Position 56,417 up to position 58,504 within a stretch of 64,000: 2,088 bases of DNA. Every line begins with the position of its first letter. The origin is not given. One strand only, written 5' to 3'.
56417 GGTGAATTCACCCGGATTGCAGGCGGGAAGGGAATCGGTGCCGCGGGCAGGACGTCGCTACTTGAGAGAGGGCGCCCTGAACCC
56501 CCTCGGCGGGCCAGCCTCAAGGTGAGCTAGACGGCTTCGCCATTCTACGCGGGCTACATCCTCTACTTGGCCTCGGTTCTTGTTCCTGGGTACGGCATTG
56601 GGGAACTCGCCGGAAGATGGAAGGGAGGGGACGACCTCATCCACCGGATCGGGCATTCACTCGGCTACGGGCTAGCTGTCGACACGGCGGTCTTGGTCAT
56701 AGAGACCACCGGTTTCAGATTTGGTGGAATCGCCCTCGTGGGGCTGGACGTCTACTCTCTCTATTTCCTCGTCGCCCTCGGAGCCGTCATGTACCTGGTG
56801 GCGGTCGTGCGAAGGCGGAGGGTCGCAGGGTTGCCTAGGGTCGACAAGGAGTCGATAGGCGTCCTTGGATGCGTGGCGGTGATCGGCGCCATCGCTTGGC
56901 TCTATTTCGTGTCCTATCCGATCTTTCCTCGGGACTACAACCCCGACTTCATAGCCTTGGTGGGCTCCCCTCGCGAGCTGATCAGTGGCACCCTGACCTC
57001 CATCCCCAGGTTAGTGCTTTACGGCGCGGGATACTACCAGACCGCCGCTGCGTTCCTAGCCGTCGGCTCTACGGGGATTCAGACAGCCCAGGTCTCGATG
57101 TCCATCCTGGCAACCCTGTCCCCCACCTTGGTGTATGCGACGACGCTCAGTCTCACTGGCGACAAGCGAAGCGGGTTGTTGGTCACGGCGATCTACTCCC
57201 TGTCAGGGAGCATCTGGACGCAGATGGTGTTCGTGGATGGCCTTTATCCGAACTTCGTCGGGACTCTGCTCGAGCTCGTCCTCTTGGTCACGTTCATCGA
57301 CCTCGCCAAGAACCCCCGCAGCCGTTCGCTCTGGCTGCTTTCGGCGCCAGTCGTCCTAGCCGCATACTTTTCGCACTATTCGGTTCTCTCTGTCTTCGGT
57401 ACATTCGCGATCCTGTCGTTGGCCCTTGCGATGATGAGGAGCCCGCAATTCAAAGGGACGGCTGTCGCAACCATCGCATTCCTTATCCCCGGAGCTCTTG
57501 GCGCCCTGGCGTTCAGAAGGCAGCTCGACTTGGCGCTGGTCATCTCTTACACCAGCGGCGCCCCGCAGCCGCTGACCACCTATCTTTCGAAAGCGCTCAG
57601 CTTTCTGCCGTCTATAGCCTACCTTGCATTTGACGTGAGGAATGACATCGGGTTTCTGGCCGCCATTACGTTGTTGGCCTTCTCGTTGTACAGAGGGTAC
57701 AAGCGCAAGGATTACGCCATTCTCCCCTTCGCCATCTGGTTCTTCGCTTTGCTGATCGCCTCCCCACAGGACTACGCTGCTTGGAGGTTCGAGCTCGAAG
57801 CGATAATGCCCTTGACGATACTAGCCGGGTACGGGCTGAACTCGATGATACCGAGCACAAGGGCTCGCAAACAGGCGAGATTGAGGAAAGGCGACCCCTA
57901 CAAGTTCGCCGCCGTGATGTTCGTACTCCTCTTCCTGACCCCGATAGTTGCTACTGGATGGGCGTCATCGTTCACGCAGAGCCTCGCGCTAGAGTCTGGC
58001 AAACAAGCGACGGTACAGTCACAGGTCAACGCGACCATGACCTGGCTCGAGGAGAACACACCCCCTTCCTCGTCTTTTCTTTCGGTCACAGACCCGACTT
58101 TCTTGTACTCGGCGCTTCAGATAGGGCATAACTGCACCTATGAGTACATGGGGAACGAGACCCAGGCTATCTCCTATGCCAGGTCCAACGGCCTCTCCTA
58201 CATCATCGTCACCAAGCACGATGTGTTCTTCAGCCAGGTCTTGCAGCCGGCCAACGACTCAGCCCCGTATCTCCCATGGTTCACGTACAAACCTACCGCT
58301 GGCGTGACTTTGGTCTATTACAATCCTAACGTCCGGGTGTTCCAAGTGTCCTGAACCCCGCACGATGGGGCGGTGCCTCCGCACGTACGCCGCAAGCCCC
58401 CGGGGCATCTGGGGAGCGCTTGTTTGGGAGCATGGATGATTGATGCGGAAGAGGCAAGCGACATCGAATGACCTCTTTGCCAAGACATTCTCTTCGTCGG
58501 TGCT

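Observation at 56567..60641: Putative dolichol-dependent protein glycosylation module next to the S-layer genes, with an AglB/PMT-like GT-C enzyme lacking WWDYG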

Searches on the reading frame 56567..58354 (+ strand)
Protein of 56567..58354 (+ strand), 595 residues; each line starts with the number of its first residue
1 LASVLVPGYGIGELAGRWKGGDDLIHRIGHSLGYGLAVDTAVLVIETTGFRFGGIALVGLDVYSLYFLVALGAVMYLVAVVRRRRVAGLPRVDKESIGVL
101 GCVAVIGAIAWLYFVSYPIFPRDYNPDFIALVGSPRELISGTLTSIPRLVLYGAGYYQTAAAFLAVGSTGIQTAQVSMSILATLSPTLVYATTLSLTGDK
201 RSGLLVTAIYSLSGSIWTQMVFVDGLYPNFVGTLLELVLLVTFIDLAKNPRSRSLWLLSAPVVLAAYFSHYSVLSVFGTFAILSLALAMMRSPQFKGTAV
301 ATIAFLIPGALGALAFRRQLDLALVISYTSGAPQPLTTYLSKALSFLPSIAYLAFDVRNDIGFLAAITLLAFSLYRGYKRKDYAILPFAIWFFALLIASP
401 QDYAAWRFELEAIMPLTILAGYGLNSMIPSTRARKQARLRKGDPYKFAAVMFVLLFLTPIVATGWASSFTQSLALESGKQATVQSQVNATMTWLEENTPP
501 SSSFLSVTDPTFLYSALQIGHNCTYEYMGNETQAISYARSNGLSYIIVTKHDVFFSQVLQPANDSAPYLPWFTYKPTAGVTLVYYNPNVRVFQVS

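Call 3: search_protein_families(library=pfam, proteins=[window:56567-58354:+], max_evalue=0.1)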
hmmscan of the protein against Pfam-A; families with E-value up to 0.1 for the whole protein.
window:56567-58354:+ (595 aa): 0 families

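Call 4: search_protein_families(library=ncbifam, proteins=[window:56567-58354:+], max_evalue=0.1)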
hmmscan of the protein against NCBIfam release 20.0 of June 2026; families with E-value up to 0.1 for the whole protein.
window:56567-58354:+ (595 aa): 0 families

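Call 5: find_homologous_proteins(query=window:56567-58354:+, max_evalue=0.001)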
Query window:56567-58354:+ (595 aa): 18 proteins with E <= 0.001 among 8000 candidates.
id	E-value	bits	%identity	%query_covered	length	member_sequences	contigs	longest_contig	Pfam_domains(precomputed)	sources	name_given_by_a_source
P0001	0.0e+0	1296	100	100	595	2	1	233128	-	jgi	jgi:hypothetical protein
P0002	2.4e-242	824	60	99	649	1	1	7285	-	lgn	-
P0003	3.8e-238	810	61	100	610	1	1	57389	-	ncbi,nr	ncbi:MAG: hypothetical protein KGI26_02030 [Thaumarchaeota archaeon]|nr:hypothetical protein [Nitros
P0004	3.1e-233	794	60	100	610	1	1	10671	-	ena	-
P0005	1.9e-211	722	55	100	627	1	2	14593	-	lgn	-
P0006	8.3e-200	683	52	100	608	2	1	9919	-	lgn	-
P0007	3.8e-199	681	52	100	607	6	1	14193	-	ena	-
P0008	7.9e-199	680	53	100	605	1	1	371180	-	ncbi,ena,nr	ncbi:MAG: hypothetical protein JRM74_03755 [Nitrososphaerota archaeon]|nr:hypothetical protein [Nitr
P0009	1.7e-195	669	53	100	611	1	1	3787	-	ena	-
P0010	2.4e-195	668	52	99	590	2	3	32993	-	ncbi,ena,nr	ncbi:MAG: hypothetical protein JRM80_07400 [Nitrososphaerota archaeon]|nr:hypothetical protein [Nitr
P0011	2.8e-195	668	52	100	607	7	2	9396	-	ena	-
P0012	2.0e-192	659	52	100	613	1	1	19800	-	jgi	jgi:hypothetical protein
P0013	1.2e-182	627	50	100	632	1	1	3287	-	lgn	-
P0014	7.1e-146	505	53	75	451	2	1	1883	-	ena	-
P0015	2.4e-96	342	35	99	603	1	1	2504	-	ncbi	-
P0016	3.8e-95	338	35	99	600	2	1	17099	-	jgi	jgi:hypothetical protein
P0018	2.3e-48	183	28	99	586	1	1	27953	PF20176.4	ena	-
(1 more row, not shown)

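Call 6: search_solved_structures(query=window:56567-58354:+, max_evalue=10)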
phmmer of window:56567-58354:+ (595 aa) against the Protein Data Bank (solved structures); distinct sequences matched with E-value up to 10: 1.
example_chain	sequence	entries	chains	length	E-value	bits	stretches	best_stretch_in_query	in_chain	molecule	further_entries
5dds_A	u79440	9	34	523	1.2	10.8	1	24-87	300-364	CrmG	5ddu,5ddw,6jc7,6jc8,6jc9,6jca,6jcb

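Call 8: search_solved_structures(query=A1, max_evalue=10, show_alignments=3)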
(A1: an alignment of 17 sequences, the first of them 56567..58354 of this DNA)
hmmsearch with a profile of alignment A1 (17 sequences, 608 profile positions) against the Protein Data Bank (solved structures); distinct sequences matched with E-value up to 10: 0.

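Call 9: search_protein_families(library=pfam, alignment_id=A1, max_evalue=1)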
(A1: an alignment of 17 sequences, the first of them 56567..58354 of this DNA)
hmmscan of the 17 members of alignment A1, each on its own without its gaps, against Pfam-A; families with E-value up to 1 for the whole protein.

A. member 1, window:56567-58354:+ (595 aa): 0 families

B. families by the number of members that match (of 17 scanned): 8 families
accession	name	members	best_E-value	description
PF20794.3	bPH_7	2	0.22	Bacterial PH domain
PF20176.3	DUF6541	1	1e-08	Family of unknown function (DUF6541)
PF16954.10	HRG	1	0.0066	Haem-transporter, endosomal/lysosomal, haem-responsive gene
PF19865.4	DUF6338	1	0.021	Family of unknown function (DUF6338)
PF13314.11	DUF4083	1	0.25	Domain of unknown function (DUF4083)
PF15215.11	FDC-SP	1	0.41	Follicular dendritic cell secreted peptide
PF15352.11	K1377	1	0.51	Susceptibility to monomelic amyotrophy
PF10026.15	DUF2268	1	0.87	Predicted Zn-dependent protease (DUF2268)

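Call 14: find_encoding_contigs(protein=P0008, flank=10000, max_places=2)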
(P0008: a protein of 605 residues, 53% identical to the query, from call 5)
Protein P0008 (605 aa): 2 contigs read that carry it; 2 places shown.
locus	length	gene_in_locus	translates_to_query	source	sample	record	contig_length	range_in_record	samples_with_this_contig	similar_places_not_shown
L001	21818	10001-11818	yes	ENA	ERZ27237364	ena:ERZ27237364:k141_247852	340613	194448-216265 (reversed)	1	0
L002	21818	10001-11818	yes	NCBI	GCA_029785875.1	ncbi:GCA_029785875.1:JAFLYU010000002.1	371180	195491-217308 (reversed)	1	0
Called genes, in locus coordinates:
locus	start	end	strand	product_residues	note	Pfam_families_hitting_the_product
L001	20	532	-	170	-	-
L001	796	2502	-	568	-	PF00083:Sugar_tr (weak), PF07690:MFS_1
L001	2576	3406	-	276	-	PF01738:DLH, PF00326:Peptidase_S9 (faint), PF08840:BAAT_C (faint)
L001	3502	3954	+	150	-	PF01047:MarR, PF12802:MarR_2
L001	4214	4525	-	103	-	PF00355:Rieske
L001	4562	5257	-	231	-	PF00483:NTP_transferase, PF12804:NTP_transf_3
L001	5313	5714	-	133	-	-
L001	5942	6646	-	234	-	-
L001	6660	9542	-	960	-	-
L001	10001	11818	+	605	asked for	-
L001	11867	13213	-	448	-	PF00884:Sulfatase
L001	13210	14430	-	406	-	PF13439:Glyco_transf_4, PF20706:GT4-conflict, PF00534:Glycos_transf_1, PF13692:Glyco_trans_1_4, PF13524:Glyco_trans_1_2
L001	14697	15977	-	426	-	-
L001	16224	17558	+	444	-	PF00083:Sugar_tr, PF07690:MFS_1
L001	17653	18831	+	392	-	PF13439:Glyco_transf_4, PF13579:Glyco_trans_4_4, PF20706:GT4-conflict, PF00534:Glycos_transf_1, PF13692:Glyco_trans_1_4, PF13524:Glyco_trans_1_2 (faint)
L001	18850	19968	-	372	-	PF20706:GT4-conflict, PF00534:Glycos_transf_1, PF13692:Glyco_trans_1_4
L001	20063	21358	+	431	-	PF13439:Glyco_transf_4, PF13579:Glyco_trans_4_4, PF20706:GT4-conflict, PF00534:Glycos_transf_1, PF13692:Glyco_trans_1_4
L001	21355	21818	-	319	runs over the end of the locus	PF00535:Glycos_transf_2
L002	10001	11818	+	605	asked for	-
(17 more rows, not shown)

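Call 15: find_encoding_contigs(protein=P0003, flank=10000, max_places=2)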
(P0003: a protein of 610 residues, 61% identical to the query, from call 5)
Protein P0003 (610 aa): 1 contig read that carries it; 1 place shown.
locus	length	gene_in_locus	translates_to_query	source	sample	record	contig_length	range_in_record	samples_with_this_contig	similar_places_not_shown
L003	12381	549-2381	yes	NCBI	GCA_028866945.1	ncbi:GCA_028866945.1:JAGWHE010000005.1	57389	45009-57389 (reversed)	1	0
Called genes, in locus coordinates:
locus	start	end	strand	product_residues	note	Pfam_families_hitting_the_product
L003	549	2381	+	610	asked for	-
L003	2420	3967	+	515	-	PF01663:Phosphodiest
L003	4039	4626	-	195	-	-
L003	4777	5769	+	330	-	PF09084:NMT1 (weak)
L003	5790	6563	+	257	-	PF00005:ABC_tran, PF13304:AAA_21 (faint)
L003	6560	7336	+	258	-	PF00528:BPD_transp_1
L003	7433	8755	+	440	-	-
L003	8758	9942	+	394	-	PF13439:Glyco_transf_4, PF13579:Glyco_trans_4_4, PF20706:GT4-conflict, PF00534:Glycos_transf_1, PF13692:Glyco_trans_1_4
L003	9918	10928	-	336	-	PF00535:Glycos_transf_2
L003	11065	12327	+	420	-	PF00009:GTP_EFTU, PF03144:GTP_EFTU_D2 (weak), PF09173:eIF2_C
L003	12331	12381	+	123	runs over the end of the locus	PF18477:PIN_9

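Call 16: find_encoding_contigs(protein=P0016, flank=10000, max_places=2)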
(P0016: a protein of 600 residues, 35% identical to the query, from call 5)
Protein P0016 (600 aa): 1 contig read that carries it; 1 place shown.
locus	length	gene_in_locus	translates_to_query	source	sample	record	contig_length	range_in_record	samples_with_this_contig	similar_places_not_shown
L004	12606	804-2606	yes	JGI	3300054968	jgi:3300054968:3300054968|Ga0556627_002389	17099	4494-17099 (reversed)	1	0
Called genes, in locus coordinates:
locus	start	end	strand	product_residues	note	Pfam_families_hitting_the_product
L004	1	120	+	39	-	?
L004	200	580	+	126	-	-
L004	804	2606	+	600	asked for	-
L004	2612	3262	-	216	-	-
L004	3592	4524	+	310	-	PF00535:Glycos_transf_2, PF13641:Glyco_tranf_2_3 (weak)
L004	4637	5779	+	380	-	PF13439:Glyco_transf_4, PF13579:Glyco_trans_4_4, PF20706:GT4-conflict (weak), PF00534:Glycos_transf_1, PF13692:Glyco_trans_1_4, PF13524:Glyco_trans_1_2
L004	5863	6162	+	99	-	-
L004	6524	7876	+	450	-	-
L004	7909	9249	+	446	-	PF03721:UDPG_MGDP_dh_N, PF00984:UDPG_MGDP_dh, PF03720:UDPG_MGDP_dh_C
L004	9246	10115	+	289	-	PF00483:NTP_transferase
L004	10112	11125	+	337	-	PF01073:3Beta_HSD, PF01370:Epimerase, PF02719:Polysacc_synt_2 (weak), PF04321:RmlD_sub_bind, PF07993:NAD_binding_4 (faint), PF16363:GDP_Man_Dehyd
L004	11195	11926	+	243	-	PF00535:Glycos_transf_2, PF10111:Glyco_tranf_2_2 (faint), PF13641:Glyco_tranf_2_3 (weak)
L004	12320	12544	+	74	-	-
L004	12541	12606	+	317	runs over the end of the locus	PF00535:Glycos_transf_2, PF13506:Glyco_transf_21 (faint), PF13641:Glyco_tranf_2_3 (weak), PF10111:Glyco_tranf_2_2 (faint), PF13632:Glyco_trans_2_3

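Call 17: find_encoding_contigs(protein=P0018, flank=10000, max_places=2)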
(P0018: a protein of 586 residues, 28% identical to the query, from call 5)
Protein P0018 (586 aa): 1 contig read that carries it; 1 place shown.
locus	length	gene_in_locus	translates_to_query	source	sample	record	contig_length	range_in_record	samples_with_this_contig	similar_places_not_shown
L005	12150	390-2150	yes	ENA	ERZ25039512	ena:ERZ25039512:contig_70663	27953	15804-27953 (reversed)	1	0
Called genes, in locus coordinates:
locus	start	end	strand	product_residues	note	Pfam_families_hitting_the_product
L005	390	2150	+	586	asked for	PF20176:DUF6541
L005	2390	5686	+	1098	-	-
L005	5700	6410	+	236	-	-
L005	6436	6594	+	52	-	-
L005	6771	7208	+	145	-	PF13473:Cupredoxin_1 (weak), PF00127:Copper-bind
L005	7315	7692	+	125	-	-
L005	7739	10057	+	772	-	-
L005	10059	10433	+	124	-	-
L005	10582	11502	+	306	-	PF13579:Glyco_trans_4_4 (weak), PF13692:Glyco_trans_1_4 (weak), PF13524:Glyco_trans_1_2, PF00534:Glycos_transf_1 (weak)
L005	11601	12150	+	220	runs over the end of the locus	PF00483:NTP_transferase, PF12804:NTP_transf_3 (weak)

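Call 18: predict_structure(alignment_id=A1)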
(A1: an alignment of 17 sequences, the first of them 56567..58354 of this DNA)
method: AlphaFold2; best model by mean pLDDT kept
length: 595 residues; sequences in the alignment: 17
mean_pLDDT: 84.4   pTM: 0.86
mean pLDDT of the five models: 84.4, 82.5, 82.3, 81.4, 78.4
residues with pLDDT >= 90: 257; 70-90: 266; 50-70: 54; < 50: 18
segments of 3 or more residues with pLDDT < 50: 553-568
pLDDT, mean of each block of 10 residues (from residue 1): 94 90 92 96 91 84 95 95 86 92 90 86 75 88 86 91 90 89 94 91 91 68 82 94 93 93 93 88 91 91 89 77 69 72 87 82 90 90 86 89 81 90 85 59 71 82 57 72 89 94 88 87 85 90 90 42 47 69 89 91
secondary structure, 60 per line:
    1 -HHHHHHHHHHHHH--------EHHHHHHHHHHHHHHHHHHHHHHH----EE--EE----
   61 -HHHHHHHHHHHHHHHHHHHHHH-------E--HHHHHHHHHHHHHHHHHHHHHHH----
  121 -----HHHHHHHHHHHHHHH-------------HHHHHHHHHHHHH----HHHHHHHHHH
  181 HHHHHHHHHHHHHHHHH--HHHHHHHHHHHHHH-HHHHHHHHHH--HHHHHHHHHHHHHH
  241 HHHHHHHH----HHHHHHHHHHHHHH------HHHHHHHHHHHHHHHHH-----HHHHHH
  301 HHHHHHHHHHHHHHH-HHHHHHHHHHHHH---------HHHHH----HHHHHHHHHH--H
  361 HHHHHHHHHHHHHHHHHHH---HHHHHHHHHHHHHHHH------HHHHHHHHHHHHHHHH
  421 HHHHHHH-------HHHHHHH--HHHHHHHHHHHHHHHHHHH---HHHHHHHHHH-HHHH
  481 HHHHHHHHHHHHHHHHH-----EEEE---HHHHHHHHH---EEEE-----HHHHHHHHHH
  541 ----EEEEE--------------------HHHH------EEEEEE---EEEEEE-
elements in order: H2-14 H24-46 H62-83 H94-116 H126-140 H154-166 H171-197 H200-213 H215-224 H227-248 H253-266 H273-289 H295-315 H317-329 H339-343 H348-357 H360-379 H383-398 H405-427 H435-441 H444-462 H466-475 H477-497 E503-506 H510-518 E522-525 H531-540 E545-549 H570-573 E580-585 E589-594

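Call 19: search_protein_representatives(alignment_id=A1)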
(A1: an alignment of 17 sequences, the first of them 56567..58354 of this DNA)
Query: 17 sequences, 608 profile positions. Proteins with E-value up to 0.001 (for the whole library): 240; up to 1e-10: 193; up to 1e-30: 115. The best 150 are listed.
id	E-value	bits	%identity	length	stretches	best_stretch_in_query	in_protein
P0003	1.2e-282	955.2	-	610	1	2-607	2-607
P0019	4.9e-219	745.1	-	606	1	1-607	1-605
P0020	2.8e-212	722.8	-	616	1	3-607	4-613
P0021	1.0e-204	697.8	-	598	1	5-607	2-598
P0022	4.3e-192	656.1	-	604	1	4-606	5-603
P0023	1.1e-189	648.2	-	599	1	2-606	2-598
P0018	1.4e-188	644.5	-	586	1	16-607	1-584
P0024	4.7e-180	616.4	-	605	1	3-607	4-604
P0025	7.1e-180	615.8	-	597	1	5-606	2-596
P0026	5.2e-175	599.7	-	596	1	2-606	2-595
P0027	2.9e-174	597.2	-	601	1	5-607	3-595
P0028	4.1e-174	596.7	-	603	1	5-606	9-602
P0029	1.3e-171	588.4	-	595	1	4-606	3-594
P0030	9.2e-171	585.7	-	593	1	6-607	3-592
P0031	1.1e-170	585.5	-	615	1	5-607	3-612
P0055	3.7e-112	392.1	-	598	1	7-606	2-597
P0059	2.0e-92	327.0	-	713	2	8-565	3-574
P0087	1.6e-59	218.3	-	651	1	7-607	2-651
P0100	1.5e-47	178.7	-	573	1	7-561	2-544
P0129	5.0e-33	130.7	-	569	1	64-605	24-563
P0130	6.6e-32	127.0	-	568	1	72-607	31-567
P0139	1.9e-28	115.6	-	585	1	8-562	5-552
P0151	7.7e-24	100.4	-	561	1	66-563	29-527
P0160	3.3e-21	91.7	-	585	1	13-538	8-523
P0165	1.6e-20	89.4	-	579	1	112-605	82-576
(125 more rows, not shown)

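Call 21: fold_search(model_id=the predicted structure, library=pdb)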
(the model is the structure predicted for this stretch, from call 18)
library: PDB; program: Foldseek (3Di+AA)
matches with E <= 10: 358; with E <= 0.001: 18
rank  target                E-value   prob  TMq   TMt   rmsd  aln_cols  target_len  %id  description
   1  6ftg_5                5.0e-06  1.00  0.48  0.45  10.6       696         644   13  Subtomogram average of OST-containing ribosome-translocon complexes from canine rough microsomal membranes (released 2018-03-21)
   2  5gmy_A                6.7e-06  1.00  0.39  0.29  11.6       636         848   12  Crystal structure of the Archaeoglobus fulgidus oligosaccharyltransferase (O29867_ARCFU) tethered with an acceptor pep (released 2017-02-01)
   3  7zli_A                1.0e-05  1.00  0.47  0.43  10.3       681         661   11  Cryo-EM structure of C-mannosyltransferase CeDPY19, in complex with Dol25-P-Man and bound to CMT2-Fab and anti-Fab nan (released 2023-01-11)
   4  3wak                  1.4e-05  1.00  0.41  0.31  11.8       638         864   12  Crystal structure of the Archaeoglobus fulgidus oligosaccharyltransferase (O29867_ARCFU) in the apo form (released 2013-10-30)
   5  8age_A                1.9e-05  1.00  0.49  0.46  10.0       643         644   12  Structure of yeast oligosaccharylransferase complex with acceptor peptide bound (released 2022-12-07)
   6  8b6l_I                1.9e-05  1.00  0.47  0.42  14.6       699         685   12  Subtomogram average of the human Sec61-TRAP-OSTA-translocon (released 2022-12-07)
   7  7e9s_A                1.9e-05  1.00  0.41  0.30  10.6       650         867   13  Archaeal oligosaccharyltransferase AglB from Archaeoglobus fulgidus in complex with an inhibitory peptide and a dolich (released 2021-09-08)
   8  5f15                  2.6e-05  1.00  0.47  0.51  10.8       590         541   14  Crystal Structure of ArnT from Cupriavidus metallidurans bound to Undecaprenyl phosphate (released 2016-02-17)
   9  7zlg_A                3.0e-05  1.00  0.45  0.41  12.1       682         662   12  Cryo-EM structure of C-mannosyltransferase CeDPY19, in complex with acceptor peptide and bound to CMT2-Fab and anti-Fa (released 2023-01-11)
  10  7zlh_A                3.1e-05  1.00  0.44  0.41  11.0       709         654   11  Cryo-EM structure of C-mannosyltransferase CeDPY19, in apo state, bound to CMT2-Fab and anti-Fab nanobody (released 2023-01-11)
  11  6ezn_F                5.1e-05  1.00  0.50  0.47  12.3       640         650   12  Cryo-EM structure of the yeast oligosaccharyltransferase (OST) complex (released 2018-01-17)
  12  5ogl_A                7.8e-05  1.00  0.44  0.38  13.6       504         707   14  Structure of bacterial oligosaccharyltransferase PglB in complex with an acceptor peptide and an lipid-linked oligosac (released 2017-10-25)
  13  9s6t_A                1.0e-04  1.00  0.41  0.48   9.8       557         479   14  Ternary cryo-EM structure of chicken ALG12 with Dol25-PP-GlcNAc2Man7, Dol25-P-Man, and Fab (released 2026-03-18)
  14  6c26_A                1.2e-04  1.00  0.48  0.44  11.3       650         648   13  The Cryo-EM structure of a eukaryotic oligosaccharyl transferase complex (released 2018-01-31)
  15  7oci_F                2.0e-04  1.00  0.47  0.44  11.6       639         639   13  Cryo-EM structure of yeast Ost6p containing oligosaccharyltransferase complex (released 2022-02-16)
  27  3vu0_A                2.9e-01  1.00  0.14  0.47   6.2       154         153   11  Crystal structure of the C-terminal globular domain of oligosaccharyltransferase (AfAglB-S2, AF_0040, O30195_ARCFU) fr (released 2013-01-23)
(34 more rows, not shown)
